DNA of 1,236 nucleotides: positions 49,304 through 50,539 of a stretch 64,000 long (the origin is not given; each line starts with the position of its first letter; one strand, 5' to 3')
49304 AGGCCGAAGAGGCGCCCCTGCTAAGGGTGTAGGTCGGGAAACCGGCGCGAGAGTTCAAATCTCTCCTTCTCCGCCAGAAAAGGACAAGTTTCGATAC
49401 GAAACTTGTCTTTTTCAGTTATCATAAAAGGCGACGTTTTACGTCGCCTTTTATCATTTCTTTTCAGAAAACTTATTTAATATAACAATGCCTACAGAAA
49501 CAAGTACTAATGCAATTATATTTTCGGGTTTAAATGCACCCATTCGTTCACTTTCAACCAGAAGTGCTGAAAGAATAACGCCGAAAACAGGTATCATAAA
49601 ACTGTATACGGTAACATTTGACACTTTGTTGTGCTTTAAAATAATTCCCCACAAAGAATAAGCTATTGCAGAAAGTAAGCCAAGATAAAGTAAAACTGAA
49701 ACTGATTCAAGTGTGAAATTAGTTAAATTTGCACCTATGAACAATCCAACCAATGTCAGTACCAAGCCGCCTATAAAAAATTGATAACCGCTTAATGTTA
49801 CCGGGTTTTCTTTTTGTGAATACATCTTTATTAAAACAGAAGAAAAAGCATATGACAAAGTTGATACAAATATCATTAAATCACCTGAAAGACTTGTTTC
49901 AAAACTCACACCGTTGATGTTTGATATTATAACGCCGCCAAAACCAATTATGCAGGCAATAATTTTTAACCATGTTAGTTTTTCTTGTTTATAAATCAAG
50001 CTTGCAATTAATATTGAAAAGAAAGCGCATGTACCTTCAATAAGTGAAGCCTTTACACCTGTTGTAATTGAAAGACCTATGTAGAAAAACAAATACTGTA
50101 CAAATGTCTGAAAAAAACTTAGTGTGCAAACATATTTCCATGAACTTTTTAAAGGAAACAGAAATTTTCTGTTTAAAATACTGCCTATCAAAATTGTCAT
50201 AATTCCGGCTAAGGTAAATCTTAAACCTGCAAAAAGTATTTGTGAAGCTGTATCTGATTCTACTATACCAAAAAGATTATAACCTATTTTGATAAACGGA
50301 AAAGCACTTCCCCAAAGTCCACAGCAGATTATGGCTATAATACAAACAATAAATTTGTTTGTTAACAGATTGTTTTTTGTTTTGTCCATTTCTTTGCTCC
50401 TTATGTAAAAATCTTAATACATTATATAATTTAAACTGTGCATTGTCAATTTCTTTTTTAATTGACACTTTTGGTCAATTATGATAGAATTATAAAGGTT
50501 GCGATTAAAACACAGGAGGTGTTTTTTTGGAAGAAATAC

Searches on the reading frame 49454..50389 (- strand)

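Call 65: search_protein_families(library=pfam, proteins=[window:49454-50389:-], max_evalue=0.00001)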
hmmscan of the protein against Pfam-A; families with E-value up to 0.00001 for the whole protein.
window:49454-50389:- (311 aa): 1 family
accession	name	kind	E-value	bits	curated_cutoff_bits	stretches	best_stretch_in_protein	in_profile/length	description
PF00892.27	EamA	-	8e-31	107.6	28.2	2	168-305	2-134/135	EamA-like transporter family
